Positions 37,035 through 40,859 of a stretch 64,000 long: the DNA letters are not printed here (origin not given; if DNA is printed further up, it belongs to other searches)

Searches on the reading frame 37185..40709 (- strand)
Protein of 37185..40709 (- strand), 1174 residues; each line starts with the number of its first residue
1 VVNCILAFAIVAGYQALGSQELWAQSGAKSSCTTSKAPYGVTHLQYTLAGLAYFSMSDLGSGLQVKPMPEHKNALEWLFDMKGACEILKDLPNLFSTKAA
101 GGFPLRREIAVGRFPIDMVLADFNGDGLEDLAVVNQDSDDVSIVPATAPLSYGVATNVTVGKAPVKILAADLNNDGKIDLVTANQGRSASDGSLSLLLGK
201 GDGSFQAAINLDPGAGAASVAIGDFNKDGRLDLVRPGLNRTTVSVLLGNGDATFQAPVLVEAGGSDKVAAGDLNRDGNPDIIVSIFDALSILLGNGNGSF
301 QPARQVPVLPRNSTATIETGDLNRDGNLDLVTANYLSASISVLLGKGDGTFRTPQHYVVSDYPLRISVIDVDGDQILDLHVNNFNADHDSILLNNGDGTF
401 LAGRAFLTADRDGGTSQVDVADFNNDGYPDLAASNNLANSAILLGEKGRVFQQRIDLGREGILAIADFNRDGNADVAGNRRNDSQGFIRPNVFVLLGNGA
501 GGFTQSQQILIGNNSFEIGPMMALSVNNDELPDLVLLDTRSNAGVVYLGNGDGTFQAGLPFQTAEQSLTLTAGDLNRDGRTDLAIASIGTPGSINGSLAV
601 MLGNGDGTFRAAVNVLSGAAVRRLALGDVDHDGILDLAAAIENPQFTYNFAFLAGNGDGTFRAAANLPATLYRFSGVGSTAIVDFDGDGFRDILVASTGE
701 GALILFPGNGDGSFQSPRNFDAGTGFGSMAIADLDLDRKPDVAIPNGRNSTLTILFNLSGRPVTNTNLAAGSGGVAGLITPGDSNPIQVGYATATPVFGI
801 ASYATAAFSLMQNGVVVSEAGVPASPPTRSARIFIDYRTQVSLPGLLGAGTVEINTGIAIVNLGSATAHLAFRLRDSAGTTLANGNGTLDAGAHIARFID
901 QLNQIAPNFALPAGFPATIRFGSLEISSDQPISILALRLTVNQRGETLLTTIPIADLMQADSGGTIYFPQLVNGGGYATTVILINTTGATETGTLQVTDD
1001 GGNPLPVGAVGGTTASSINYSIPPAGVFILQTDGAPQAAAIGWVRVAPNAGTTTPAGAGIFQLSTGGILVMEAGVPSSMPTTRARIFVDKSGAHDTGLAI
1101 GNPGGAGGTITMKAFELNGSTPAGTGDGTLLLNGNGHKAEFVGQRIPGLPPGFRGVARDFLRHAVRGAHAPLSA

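Call 8: search_protein_families(library=pfam, proteins=[window:37185-40709:-])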
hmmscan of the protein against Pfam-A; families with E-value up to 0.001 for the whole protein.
window:37185-40709:- (1174 aa): 2 families
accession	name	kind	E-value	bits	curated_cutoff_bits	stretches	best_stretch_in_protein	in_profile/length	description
PF13517.12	FG-GAP_3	-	1.6e-73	243.6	26.9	10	171-234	1-60/61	FG-GAP-like repeat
PF01839.29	FG-GAP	-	5.9e-38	128.6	22.1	2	416-443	3-27/37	FG-GAP repeat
